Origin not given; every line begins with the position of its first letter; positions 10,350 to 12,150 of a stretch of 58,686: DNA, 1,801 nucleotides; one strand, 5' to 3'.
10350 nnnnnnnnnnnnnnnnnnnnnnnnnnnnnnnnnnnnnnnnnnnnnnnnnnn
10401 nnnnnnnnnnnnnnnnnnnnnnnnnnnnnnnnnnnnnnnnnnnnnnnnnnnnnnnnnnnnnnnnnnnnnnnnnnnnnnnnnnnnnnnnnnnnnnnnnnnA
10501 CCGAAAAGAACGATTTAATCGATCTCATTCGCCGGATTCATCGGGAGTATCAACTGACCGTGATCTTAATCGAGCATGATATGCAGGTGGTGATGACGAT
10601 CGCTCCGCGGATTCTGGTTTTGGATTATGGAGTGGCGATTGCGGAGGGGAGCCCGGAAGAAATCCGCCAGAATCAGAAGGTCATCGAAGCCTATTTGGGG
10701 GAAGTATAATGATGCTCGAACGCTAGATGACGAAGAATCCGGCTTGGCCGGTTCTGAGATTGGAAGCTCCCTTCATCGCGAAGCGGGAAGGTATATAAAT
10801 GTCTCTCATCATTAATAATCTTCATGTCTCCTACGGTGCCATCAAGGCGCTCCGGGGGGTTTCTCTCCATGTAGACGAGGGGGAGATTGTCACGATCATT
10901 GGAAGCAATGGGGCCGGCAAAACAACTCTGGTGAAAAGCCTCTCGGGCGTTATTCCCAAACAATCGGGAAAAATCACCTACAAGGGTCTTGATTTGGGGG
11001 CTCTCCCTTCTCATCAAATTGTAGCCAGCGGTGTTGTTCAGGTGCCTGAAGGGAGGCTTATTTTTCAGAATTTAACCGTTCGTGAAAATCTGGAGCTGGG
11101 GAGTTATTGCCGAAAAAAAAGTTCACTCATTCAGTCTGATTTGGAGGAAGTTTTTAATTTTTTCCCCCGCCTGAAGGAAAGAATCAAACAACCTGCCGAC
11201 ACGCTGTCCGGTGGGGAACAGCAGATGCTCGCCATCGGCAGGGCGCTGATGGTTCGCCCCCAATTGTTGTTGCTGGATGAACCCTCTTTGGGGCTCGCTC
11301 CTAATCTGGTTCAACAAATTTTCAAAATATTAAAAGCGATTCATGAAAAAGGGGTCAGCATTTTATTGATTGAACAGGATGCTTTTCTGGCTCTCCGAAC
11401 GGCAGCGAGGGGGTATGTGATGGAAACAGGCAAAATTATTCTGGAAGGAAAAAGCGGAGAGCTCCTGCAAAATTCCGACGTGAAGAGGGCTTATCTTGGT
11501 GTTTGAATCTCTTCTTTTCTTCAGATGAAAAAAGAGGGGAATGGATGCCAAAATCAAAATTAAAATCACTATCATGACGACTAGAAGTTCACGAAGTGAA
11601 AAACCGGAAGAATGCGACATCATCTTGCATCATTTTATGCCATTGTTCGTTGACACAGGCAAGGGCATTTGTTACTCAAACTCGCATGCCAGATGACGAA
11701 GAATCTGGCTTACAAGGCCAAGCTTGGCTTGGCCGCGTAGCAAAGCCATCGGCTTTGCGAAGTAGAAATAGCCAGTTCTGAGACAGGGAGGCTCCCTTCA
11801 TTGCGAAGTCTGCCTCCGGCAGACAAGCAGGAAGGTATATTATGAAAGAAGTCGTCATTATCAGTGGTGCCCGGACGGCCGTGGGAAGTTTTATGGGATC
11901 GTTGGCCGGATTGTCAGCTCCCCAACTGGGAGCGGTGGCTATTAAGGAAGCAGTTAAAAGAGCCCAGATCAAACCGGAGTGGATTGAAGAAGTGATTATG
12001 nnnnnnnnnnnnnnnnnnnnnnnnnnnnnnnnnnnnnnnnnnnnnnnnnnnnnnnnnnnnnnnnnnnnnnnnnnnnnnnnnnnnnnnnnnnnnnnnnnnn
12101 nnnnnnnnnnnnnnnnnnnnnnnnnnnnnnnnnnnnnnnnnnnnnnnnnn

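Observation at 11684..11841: Leader cassette L1: a repeated 5' element that always delivers the SD and start codon, with compensatory base changes in a hairpin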

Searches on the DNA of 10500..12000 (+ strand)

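Call 10: search_rna_families(source=window, start=10500, end=12000, threshold=evalue, max_evalue=10)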
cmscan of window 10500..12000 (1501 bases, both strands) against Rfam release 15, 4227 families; matches with E-value up to 10: 10.
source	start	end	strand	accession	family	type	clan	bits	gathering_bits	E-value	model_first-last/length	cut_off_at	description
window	10750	10817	-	RF01298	snoU25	Gene; snRNA; snoRNA; CD-box;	-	25.1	50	0.012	1-69/69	no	Small nucleolar RNA U25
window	10794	10842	-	RF03152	RAGATH-1-hammerhead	Gene; ribozyme;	-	18.7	56.3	4.3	1-77/77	no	RAGATH-1 hammerhead ribozyme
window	11437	11583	-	RF01971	RMST_10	Gene; lncRNA;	-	18.4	55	3.6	1-154/154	no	Rhabdomyosarcoma 2 associated transcript conserved region 10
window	11436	11529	-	RF01211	SNORD124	Gene; snRNA; snoRNA; CD-box;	-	18.3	40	4.4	1-104/104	no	Small nucleolar RNA SNORD124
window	11714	11784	+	RF01405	STnc490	Gene; sRNA;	-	16.7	56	2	1-124/124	no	STnc490 Hfq binding RNA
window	11314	11357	+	RF02929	algC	Cis-reg;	-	15.8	33.8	7.5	1-52/52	no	algC RNA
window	11263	11325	+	RF00110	RybB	Gene; sRNA;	-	15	40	6.2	1-79/79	no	RybB RNA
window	10987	11072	+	RF00646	mir-204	Gene; miRNA;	-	14.9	48.4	2.5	1-89/89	no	mir-204 microRNA precursor family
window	11706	11799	+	RF01051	c-di-GMP-I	Cis-reg; riboswitch;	CL00126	14.5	35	9.3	1-87/87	no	c-di-GMP-I riboswitch aptamer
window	11326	11386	+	RF04178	BTnc005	Gene; sRNA;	-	13.3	174.8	4.8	1-205/205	no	Bacteroides sRNA BTnc005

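Call 51: build_rna_model(alignment_id=A2, structure=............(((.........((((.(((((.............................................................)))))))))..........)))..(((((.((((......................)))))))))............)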
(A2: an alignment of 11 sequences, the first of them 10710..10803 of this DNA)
Model R1 built from alignment A2 (11 sequences, 172 columns); structure: as given.
model positions 102; base pairs 21; branch points 1; effective number of sequences 1.87; information 0.59 bits per position. Calibrated on 0.2 Mb of random sequence (short: E-values are rough).
structure used (alignment columns):
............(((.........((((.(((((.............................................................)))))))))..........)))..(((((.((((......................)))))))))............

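Call 52: search_with_rna_model(model_id=R1, source=window, filters=off, max_evalue=10)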
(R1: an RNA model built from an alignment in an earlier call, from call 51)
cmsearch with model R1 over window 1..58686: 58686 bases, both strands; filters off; matches with E-value up to 10: 17.
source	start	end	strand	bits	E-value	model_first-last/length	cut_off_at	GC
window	19674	19775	+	102.9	2.6e-23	1-102/102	no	0.52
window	10710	10803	+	99.2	2.1e-22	1-102/102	no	0.51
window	25566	25667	-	92.5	9.3e-21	1-102/102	no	0.53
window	11676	11847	+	73.8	3.5e-16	1-102/102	no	0.51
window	22361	22448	-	32.7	4.1e-06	1-102/102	no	0.48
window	53010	53095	+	24.6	0.0004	1-102/102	no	0.5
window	12919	13004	+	10.5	1.1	1-102/102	no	0.53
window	45072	45202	+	9.6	1.9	1-102/102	no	0.45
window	34330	34386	+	9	2.6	1-102/102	no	0.44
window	7282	7316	+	8.8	2.8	61-90/102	no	0.71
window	17049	17117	+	8.7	3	1-102/102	no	0.52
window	18532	18600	-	8.7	3.2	1-102/102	no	0.55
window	6338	6486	+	8.4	3.7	1-102/102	no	0.45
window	4579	4694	+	7.7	5.6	1-102/102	no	0.56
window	53765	53884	-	7.2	7.1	1-102/102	no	0.5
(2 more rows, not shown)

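Call 53: search_with_rna_model(model_id=R1, sources=[L085, L086, L087, L088, L089, L090, L091, L092, L093, L094, L095, L096, L097, L098, L099, L100, L101, L102, L103, L104, L105, L106, L107, L108, L109, L110, L111, L112, L113, L114, L115, L116, L117, L118, L119, L120, L121, L122, L123, L124, L125, L126, L127], max_evalue=10)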
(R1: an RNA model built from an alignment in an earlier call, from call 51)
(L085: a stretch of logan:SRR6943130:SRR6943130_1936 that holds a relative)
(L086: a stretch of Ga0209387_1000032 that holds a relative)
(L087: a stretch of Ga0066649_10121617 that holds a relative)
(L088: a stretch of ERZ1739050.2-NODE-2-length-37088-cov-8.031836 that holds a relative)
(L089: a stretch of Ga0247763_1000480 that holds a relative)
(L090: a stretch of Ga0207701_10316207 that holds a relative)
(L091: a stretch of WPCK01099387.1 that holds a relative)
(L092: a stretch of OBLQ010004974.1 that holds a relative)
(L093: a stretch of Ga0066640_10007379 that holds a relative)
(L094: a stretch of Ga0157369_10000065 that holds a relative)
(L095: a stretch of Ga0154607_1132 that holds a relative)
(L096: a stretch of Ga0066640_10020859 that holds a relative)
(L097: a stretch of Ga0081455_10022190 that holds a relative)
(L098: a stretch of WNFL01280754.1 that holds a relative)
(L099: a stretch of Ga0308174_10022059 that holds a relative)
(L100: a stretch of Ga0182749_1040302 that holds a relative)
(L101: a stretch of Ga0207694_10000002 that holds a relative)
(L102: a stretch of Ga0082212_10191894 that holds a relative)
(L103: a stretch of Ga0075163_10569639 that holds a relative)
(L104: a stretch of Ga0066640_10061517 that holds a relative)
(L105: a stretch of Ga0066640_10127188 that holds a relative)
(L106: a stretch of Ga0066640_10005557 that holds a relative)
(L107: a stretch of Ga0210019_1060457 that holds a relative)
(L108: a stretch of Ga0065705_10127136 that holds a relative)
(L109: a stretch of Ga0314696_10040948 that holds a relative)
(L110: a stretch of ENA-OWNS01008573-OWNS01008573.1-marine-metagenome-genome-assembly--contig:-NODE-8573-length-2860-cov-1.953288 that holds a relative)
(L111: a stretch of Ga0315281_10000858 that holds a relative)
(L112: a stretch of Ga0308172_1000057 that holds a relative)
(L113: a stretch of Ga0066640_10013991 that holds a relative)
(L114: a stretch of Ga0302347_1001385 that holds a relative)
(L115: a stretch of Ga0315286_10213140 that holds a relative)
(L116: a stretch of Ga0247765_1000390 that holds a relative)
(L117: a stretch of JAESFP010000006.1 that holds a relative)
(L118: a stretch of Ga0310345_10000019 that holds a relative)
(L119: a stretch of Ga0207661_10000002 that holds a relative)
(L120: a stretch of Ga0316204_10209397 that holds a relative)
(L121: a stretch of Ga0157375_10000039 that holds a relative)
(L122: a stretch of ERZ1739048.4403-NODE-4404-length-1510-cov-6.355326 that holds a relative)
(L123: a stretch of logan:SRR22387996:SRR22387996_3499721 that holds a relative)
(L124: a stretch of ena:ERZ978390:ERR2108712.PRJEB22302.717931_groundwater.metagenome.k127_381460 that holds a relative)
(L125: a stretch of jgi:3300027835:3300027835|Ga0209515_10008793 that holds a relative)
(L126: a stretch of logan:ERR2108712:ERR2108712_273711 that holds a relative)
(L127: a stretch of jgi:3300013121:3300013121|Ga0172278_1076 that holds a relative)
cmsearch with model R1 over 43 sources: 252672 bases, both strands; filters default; matches with E-value up to 10: 14.
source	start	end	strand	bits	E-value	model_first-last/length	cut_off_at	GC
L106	1341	1442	+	107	1.1e-23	1-102/102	no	0.53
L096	3433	3536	-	101.6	2.4e-22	1-102/102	no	0.5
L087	789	882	+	100.8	3.6e-22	1-102/102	no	0.5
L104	493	586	-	100.8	3.6e-22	1-102/102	no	0.5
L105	468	571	+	98.1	1.7e-21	1-102/102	no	0.48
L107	624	717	+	97.6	2.2e-21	1-102/102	no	0.5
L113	2254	2347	-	97.6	2.2e-21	1-102/102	no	0.5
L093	5059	5161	+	93.3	2.5e-20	1-102/102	no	0.5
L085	8310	8411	+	92.5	3.9e-20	1-102/102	no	0.53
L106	1177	1270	+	34.7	5.8e-06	1-102/102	no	0.47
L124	15615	15696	+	26.2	0.00067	1-102/102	no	0.5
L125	6156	6237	+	26.2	0.00067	1-102/102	no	0.5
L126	5953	6034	+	26.2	0.00067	1-102/102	no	0.5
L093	5244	5266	+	14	0.68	25-47/102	no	0.57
